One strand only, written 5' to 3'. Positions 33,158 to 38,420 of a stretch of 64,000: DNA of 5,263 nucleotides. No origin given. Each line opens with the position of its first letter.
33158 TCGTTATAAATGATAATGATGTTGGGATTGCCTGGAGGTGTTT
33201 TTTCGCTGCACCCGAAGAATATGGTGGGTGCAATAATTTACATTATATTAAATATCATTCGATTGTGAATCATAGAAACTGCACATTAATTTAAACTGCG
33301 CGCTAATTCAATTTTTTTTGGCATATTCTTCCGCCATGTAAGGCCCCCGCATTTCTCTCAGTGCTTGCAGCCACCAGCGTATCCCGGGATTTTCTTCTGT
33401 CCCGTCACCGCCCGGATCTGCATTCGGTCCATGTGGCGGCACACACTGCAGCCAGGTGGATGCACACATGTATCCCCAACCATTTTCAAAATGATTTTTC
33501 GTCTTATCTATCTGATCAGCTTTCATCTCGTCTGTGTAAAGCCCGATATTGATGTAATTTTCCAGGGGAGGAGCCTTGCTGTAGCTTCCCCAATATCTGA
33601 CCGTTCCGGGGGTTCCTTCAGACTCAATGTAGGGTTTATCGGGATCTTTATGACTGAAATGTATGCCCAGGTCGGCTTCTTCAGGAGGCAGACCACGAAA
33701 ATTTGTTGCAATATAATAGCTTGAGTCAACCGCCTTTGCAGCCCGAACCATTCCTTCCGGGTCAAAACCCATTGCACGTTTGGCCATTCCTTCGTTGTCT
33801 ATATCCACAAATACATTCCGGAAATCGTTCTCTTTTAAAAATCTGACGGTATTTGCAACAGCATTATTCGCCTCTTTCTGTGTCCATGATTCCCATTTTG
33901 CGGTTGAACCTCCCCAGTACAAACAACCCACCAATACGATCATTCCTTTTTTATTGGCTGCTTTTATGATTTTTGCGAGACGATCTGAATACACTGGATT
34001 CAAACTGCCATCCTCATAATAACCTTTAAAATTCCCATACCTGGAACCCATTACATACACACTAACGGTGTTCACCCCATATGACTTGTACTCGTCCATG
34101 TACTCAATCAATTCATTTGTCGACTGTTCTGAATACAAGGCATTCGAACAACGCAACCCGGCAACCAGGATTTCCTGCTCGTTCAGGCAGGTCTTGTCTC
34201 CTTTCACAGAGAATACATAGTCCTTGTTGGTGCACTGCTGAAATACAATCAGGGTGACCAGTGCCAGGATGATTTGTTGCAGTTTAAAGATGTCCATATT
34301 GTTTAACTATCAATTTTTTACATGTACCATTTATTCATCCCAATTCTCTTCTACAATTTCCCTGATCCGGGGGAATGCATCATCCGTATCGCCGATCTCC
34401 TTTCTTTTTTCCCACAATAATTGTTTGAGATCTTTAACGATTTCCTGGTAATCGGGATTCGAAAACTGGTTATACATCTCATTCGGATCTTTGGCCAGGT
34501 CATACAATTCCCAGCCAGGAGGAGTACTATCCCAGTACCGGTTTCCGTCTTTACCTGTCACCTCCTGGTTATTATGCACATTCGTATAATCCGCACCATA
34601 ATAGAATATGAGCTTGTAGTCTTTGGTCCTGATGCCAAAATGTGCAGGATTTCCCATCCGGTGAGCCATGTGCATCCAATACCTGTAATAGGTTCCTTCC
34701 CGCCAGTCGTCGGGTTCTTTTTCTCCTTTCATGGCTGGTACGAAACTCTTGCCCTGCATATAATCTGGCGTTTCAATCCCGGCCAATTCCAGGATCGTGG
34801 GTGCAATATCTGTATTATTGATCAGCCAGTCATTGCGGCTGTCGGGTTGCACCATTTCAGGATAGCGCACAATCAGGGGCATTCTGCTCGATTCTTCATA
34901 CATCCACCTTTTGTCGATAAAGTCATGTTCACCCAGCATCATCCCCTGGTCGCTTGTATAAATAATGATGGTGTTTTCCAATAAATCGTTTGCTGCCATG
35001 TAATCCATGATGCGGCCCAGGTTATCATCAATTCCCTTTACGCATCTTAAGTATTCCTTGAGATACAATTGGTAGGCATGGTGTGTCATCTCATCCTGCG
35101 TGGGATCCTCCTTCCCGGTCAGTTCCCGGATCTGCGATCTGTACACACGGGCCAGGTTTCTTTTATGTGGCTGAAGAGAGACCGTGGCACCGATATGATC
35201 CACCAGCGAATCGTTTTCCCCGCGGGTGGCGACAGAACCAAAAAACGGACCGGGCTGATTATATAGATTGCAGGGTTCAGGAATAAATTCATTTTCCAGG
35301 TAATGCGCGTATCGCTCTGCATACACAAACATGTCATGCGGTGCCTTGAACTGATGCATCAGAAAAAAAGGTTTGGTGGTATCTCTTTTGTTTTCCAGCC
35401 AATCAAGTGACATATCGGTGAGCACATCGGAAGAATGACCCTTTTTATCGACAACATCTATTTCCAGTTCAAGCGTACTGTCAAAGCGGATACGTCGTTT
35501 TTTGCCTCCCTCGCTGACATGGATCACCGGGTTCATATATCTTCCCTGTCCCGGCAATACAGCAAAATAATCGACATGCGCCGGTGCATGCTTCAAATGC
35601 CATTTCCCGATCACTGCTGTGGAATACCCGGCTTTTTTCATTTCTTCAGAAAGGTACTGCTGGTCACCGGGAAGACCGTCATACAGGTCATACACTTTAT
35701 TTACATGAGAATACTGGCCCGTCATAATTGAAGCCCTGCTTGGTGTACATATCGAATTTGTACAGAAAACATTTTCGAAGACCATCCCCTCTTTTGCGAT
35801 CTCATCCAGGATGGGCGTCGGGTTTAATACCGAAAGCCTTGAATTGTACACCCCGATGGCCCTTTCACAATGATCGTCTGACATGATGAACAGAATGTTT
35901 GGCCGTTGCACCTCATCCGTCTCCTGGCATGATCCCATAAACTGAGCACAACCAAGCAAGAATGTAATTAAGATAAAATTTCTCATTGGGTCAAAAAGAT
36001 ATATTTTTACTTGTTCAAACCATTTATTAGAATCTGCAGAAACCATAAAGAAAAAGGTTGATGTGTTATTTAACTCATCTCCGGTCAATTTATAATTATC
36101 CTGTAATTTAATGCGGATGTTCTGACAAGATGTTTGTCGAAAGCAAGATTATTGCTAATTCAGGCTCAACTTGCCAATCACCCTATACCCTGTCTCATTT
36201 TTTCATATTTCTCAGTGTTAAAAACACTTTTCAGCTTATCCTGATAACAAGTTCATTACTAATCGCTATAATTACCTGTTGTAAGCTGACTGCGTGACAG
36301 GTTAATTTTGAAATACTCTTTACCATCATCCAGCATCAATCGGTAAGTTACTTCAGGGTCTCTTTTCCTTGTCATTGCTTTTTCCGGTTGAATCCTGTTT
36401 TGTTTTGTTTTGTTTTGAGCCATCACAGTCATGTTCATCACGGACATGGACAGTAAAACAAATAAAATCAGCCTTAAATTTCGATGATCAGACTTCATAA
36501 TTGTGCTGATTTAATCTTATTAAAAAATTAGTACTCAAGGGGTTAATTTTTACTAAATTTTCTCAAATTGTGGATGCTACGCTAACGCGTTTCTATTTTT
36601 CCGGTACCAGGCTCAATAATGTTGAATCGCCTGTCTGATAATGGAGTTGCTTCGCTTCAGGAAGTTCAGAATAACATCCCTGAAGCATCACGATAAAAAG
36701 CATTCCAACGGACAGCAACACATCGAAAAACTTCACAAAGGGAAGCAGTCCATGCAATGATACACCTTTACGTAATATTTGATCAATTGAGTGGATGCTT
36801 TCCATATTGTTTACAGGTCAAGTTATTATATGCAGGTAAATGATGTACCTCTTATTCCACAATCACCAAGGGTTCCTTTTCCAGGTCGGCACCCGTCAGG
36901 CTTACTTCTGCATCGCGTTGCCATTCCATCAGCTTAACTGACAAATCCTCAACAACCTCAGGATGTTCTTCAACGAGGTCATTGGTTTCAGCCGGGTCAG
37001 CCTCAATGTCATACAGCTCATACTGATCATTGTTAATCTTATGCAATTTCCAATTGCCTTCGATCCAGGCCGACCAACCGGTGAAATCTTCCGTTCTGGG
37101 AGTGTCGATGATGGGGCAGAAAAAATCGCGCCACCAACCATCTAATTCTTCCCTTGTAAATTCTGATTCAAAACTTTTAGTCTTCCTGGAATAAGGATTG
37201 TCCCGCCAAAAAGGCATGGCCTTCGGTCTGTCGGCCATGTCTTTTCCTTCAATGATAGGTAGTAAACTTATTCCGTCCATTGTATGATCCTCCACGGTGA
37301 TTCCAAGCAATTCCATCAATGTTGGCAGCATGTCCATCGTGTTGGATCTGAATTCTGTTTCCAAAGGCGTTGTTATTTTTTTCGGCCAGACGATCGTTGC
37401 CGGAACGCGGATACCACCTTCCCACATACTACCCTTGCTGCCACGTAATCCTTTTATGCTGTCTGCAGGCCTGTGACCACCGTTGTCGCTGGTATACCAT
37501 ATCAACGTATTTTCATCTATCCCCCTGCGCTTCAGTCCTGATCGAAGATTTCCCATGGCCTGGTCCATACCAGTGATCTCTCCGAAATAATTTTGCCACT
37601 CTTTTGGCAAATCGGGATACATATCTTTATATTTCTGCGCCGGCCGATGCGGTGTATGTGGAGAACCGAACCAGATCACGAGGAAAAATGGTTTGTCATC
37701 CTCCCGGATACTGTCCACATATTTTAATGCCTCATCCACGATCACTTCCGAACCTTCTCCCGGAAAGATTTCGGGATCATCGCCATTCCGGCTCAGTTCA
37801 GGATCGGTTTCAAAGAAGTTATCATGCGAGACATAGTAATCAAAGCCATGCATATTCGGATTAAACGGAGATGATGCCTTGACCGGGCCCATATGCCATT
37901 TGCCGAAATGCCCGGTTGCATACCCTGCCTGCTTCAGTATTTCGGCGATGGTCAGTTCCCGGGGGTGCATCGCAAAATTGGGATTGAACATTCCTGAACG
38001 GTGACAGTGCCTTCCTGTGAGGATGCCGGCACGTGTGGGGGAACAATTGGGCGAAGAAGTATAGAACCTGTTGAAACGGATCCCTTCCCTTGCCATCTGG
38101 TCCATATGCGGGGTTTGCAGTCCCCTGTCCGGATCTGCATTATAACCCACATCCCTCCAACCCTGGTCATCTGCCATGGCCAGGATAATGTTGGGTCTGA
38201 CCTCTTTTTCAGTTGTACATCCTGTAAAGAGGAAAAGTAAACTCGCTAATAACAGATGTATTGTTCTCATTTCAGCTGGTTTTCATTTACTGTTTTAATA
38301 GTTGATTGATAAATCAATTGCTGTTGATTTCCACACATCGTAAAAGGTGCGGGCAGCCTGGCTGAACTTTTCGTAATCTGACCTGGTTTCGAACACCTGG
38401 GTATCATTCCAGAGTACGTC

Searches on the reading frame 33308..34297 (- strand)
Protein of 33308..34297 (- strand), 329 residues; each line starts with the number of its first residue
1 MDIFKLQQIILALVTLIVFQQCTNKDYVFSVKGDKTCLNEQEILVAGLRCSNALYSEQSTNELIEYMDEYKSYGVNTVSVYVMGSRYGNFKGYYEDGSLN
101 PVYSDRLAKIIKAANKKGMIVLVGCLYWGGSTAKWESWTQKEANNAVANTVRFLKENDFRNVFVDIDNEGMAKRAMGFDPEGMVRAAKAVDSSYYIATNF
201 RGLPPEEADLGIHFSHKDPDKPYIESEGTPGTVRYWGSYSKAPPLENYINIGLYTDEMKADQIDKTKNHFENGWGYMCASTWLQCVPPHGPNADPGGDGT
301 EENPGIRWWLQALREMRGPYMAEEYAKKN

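Call 5: search_protein_families(library=pfam, proteins=[window:33308-34297:-], max_evalue=0.001)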
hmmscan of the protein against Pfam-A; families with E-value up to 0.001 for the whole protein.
window:33308-34297:- (329 aa): 1 family
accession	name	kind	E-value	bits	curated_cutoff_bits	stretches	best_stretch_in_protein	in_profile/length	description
PF00150.24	Cellulase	-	0.00065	19.7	23.5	0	45-169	10-129/272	Cellulase (glycosyl hydrolase family 5)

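Call 8: search_protein_families(library=ncbifam, proteins=[window:33308-34297:-], max_evalue=0.001)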
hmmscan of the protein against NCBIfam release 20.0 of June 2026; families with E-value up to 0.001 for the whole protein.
window:33308-34297:- (329 aa): 0 families

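Call 63: search_protein_families(library=pfam, proteins=[window:33308-34297:-], max_evalue=5)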
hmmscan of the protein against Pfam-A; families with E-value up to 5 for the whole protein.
window:33308-34297:- (329 aa): 3 families
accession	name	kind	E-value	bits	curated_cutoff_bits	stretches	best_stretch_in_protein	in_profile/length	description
PF00150.24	Cellulase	-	0.00065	19.7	23.5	1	45-169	10-129/272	Cellulase (glycosyl hydrolase family 5)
PF14488.12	DUF4434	-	0.0014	18.7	30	1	66-148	24-109/283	Domain of unknown function (DUF4434)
PF13204.13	Apiosidase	-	0.0067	16.5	26.5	1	58-145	29-125/320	Apiosidase-like, catalytic domain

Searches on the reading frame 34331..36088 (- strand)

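Call 5: search_protein_families(library=pfam, proteins=[window:34331-36088:-], max_evalue=0.001)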
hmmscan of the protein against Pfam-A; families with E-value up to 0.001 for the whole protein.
window:34331-36088:- (585 aa): 4 families
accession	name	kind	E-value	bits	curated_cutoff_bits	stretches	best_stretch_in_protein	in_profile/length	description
PF00884.28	Sulfatase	-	5.4e-50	170.8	25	1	63-438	1-301/301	Sulfatase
PF16347.10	SGSH_C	-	5.8e-47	160.1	29.3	2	386-499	1-112/154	N-sulphoglucosamine sulphohydrolase, C-terminal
PF01663.27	Phosphodiest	-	8e-08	32.7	23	0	335-388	173-228/342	Type I phosphodiesterase / nucleotide pyrophosphatase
PF14707.11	Sulfatase_C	-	2e-07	32.1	30.9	1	484-577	15-108/127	C-terminal region of aryl-sulfatase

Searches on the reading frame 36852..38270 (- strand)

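Call 5: search_protein_families(library=pfam, proteins=[window:36852-38270:-], max_evalue=0.001)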
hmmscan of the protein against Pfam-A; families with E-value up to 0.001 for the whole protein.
window:36852-38270:- (472 aa): 3 families
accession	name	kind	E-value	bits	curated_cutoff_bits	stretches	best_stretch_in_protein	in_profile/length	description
PF00884.28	Sulfatase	-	3.4e-59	201.1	25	1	26-324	1-301/301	Sulfatase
PF16347.10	SGSH_C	-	1.9e-12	48.1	29.3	1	279-347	8-75/154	N-sulphoglucosamine sulphohydrolase, C-terminal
PF01663.27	Phosphodiest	-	9e-06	25.9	23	1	52-264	19-220/342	Type I phosphodiesterase / nucleotide pyrophosphatase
